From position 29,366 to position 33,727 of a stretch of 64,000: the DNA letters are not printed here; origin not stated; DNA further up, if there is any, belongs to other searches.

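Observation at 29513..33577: Unusual domain combination: Tudor/chromo-barrel-like N-terminus + AWS-SET-postSET + C-terminal CCHC zinc knuckle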

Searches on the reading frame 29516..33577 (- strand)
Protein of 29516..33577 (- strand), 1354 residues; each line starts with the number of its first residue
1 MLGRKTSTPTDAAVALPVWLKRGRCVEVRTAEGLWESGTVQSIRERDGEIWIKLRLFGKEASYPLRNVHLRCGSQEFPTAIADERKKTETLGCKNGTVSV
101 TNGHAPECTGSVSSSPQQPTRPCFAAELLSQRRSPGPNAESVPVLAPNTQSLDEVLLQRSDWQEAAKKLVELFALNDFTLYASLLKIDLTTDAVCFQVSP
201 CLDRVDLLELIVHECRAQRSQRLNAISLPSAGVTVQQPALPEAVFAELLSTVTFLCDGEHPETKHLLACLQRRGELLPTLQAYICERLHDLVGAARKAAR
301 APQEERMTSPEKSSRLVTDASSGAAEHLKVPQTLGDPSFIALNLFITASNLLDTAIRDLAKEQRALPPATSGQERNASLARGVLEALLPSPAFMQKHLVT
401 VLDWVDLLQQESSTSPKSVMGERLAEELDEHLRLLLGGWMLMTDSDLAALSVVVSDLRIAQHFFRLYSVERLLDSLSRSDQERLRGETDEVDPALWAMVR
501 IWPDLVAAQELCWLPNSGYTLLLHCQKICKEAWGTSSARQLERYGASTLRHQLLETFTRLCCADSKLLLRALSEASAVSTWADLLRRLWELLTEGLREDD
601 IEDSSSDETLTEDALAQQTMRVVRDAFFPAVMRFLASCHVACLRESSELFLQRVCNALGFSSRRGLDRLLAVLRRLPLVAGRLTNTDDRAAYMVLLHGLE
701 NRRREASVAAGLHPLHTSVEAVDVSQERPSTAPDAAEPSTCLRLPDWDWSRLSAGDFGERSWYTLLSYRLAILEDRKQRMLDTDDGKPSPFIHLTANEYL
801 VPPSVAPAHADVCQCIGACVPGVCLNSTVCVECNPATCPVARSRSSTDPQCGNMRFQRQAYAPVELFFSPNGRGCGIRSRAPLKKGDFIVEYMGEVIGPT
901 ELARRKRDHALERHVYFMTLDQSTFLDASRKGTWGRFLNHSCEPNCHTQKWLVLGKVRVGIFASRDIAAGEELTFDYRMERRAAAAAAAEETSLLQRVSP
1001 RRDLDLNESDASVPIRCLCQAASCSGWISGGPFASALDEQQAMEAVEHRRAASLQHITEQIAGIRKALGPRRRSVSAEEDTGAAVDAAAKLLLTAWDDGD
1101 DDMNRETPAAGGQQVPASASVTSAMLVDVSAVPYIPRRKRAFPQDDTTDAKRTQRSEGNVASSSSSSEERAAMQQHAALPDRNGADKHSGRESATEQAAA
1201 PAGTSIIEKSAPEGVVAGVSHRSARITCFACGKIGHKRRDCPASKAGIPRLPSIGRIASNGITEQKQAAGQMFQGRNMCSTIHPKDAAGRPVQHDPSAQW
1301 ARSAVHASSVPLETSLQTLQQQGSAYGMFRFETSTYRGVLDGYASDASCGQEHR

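Call 3: search_protein_families(library=pfam, proteins=[window:29516-33577:-], max_evalue=1)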
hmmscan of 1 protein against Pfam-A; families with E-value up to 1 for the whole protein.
window:29516-33577:- (1354 aa): 4 families
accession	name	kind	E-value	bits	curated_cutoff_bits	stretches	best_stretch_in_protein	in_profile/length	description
PF00856.33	SET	-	8.3e-25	87.7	22.4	1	874-977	1-104/105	SET domain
PF00098.28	zf-CCHC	-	3.2e-05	24.3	20.8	1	1227-1242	2-17/18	Zinc knuckle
PF17907.7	AWS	-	0.0018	18.7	23.3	1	818-858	6-38/39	AWS domain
PF14392.11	zf-CCHC_4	-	0.021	14.9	27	1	1225-1242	31-48/49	Zinc knuckle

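Call 4: search_solved_structures(query=window:29516-33577:-, max_evalue=0.01, show_alignments=2)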
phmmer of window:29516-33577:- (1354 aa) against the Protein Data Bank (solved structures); distinct sequences matched with E-value up to 0.01: 121 (the best 60 are shown).
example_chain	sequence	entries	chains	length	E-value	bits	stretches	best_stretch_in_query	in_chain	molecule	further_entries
3ooi_A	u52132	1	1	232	4.9e-38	133.9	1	783-980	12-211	Histone-lysine N-methyltransferase, H3 lysine-36 and H4 lysine-20 specific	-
6kqq_A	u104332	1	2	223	1.9e-37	131.9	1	785-980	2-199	Histone-lysine N-methyltransferase, H3 lysine-36 and H4 lysine-20 specific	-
8fbh_A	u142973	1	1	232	2.5e-37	131.5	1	783-980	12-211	Histone-lysine N-methyltransferase, H3 lysine-36 specific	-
6kqp_A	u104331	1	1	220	3.3e-37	131.1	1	785-980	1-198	Histone-lysine N-methyltransferase, H3 lysine-36 and H4 lysine-20 specific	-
5upd_A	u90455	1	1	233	7.4e-37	130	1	779-980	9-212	Histone-lysine N-methyltransferase NSD3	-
8fbg_A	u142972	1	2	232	1.1e-36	129.4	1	783-980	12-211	Histone-lysine N-methyltransferase, H3 lysine-36 specific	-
6cen_A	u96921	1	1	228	1.5e-36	128.9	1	781-980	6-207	Histone-lysine N-methyltransferase NSD3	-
7crr_I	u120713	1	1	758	1.2e-35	125.9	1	775-980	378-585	Histone-lysine N-methyltransferase NSD3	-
6j9j_A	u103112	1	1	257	1.8e-35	125.4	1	823-984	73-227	Histone-lysine N-methyltransferase SETD2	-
9wms_s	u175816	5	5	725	1.9e-35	125.3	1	822-984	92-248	Histone-lysine N-methyltransferase, H3 lysine-36 specific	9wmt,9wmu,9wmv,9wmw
7ea8_L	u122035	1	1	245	2.1e-35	125.1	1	823-985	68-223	Histone-lysine N-methyltransferase SETD2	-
4fmu_A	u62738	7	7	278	2.6e-35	124.8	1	823-984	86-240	Histone-lysine N-methyltransferase SETD2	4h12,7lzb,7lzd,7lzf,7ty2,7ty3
5jjy_A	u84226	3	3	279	2.6e-35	124.8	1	823-984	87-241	Histone-lysine N-methyltransferase SETD2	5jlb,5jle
5lss_A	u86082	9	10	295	2.7e-35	124.8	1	823-984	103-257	Histone-lysine N-methyltransferase SETD2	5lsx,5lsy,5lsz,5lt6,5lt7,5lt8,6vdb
5v21_A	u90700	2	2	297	2.7e-35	124.8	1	823-984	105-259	Histone-lysine N-methyltransferase SETD2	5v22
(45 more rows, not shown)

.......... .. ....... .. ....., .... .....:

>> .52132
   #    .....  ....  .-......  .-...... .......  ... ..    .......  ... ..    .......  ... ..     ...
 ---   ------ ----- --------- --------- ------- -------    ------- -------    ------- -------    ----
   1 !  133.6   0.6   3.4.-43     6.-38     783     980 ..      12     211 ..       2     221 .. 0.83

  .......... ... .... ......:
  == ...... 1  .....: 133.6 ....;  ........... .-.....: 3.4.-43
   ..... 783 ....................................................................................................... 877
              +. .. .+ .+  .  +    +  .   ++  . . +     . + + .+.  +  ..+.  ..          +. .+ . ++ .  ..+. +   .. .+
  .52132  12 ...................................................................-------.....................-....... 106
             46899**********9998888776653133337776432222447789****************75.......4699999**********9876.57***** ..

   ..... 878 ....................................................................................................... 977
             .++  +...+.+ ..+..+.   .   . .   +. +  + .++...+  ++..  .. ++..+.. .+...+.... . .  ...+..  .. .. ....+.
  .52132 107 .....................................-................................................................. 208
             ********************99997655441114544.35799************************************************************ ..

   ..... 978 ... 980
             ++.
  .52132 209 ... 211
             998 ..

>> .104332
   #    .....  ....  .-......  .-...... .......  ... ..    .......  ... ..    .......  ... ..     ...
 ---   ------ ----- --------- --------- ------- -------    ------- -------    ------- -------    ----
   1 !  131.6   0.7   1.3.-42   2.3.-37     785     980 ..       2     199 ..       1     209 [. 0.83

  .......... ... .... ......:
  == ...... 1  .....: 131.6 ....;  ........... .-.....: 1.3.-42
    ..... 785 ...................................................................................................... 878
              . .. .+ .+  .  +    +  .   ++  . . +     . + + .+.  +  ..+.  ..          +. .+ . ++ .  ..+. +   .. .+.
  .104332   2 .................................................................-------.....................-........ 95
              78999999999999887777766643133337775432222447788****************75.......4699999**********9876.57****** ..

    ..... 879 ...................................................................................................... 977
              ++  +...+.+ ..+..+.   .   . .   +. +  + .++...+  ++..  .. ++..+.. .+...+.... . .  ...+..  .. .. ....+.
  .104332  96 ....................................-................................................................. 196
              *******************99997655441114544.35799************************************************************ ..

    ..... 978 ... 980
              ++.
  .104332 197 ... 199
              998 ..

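Call 5: find_homologous_proteins(query=window:29516-33577:-, max_evalue=0.001)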
Query window:29516-33577:- (1354 aa): 4 proteins with E <= 0.001 among 8000 candidates.
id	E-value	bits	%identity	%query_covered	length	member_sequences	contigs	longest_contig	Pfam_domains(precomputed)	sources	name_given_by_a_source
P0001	0.0e+0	3035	99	100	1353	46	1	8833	PF00856.34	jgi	-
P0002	0.0e+0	1179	46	99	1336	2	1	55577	PF00856.34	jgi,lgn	jgi:hypothetical protein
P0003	0.0e+0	1172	51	85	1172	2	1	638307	PF00856.34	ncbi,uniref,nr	ncbi:hypothetical protein F1559_000396 [Cyanidiococcus yangmingshanensis]|uniref:Uncharacterized pro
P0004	2.7e-11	60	31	12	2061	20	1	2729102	PF13771.13,PF05965.20,PF00856.34,PF05964.20,PF13832.13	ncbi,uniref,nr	ncbi:hypothetical protein B7P43_G01489 [Cryptotermes secundus]|uniref:Histone-lysine N-methyltransfe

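Call 8: find_encoding_contigs(protein=P0003, flank=6000, max_places=3)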
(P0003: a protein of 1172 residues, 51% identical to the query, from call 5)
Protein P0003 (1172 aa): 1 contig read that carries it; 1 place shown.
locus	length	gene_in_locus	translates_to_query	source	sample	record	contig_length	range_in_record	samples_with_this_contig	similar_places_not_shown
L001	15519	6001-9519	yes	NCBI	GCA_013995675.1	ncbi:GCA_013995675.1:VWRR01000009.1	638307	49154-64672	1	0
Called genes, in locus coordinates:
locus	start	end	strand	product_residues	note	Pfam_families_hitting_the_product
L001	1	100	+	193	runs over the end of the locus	-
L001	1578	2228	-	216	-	-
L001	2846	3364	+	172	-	-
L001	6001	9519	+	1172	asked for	PF00856:SET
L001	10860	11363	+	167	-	PF00300:His_Phos_1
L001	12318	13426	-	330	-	-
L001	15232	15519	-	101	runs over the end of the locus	PF10637:Ofd1_CTDD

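Call 9: find_encoding_contigs(protein=P0002, flank=6000, max_places=3)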
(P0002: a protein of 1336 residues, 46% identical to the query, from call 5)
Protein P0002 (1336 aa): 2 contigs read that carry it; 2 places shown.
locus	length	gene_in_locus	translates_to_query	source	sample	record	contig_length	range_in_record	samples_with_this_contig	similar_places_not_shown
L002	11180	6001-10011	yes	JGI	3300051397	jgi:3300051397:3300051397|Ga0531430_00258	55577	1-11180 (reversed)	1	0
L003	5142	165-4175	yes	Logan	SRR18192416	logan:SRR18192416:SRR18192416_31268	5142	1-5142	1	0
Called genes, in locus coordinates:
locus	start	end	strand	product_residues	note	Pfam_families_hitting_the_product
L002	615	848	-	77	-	-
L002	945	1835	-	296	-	-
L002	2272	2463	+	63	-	-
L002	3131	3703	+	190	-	-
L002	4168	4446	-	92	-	PF01780:Ribosomal_L37ae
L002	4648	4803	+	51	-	-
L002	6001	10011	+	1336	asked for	PF00856:SET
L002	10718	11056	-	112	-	-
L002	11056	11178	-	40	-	?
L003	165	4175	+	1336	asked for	PF00856:SET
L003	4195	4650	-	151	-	-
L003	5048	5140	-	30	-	?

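Call 29: search_protein_families(library=pfam, proteins=[P0002], max_evalue=0.01)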
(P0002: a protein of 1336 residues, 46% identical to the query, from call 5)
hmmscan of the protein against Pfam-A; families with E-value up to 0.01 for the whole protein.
P0002 (1336 aa): 2 families
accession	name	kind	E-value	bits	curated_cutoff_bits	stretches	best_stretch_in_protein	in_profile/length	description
PF00856.33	SET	-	5.1e-24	85.2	22.4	1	865-968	1-104/105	SET domain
PF00098.28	zf-CCHC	-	2.7e-05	24.5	20.8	1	1214-1230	2-18/18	Zinc knuckle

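Call 30: search_protein_representatives(protein=window:30128-33577:-)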
Query: 1150 residues. Proteins with E-value up to 0.001 (for the whole library): 12854; up to 1e-10: 5234; up to 1e-30: 512. The best 150 are listed.
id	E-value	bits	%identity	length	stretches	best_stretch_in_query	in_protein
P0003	0.0e+00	1169.1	52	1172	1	3-1150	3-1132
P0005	2.4e-152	525.8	38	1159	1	160-1141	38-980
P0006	5.9e-58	213.2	36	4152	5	864-979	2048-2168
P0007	1.7e-51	191.9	38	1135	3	656-984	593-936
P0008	5.2e-46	173.7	36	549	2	791-981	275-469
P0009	6.2e-44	166.8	43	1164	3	781-985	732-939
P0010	8.2e-44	166.4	46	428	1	784-982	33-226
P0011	1.6e-40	155.6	51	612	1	785-981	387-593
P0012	2.2e-40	155.1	47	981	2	797-982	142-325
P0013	5.3e-40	153.8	38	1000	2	659-982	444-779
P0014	1.0e-39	152.8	51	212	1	816-980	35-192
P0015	1.8e-39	152.0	46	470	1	817-982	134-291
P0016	2.1e-39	151.8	41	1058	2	787-983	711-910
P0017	2.4e-39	151.6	42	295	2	772-982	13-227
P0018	5.4e-39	150.5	38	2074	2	774-982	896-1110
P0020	6.8e-39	150.1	41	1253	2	754-981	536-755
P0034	9.2e-38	146.4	38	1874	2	723-983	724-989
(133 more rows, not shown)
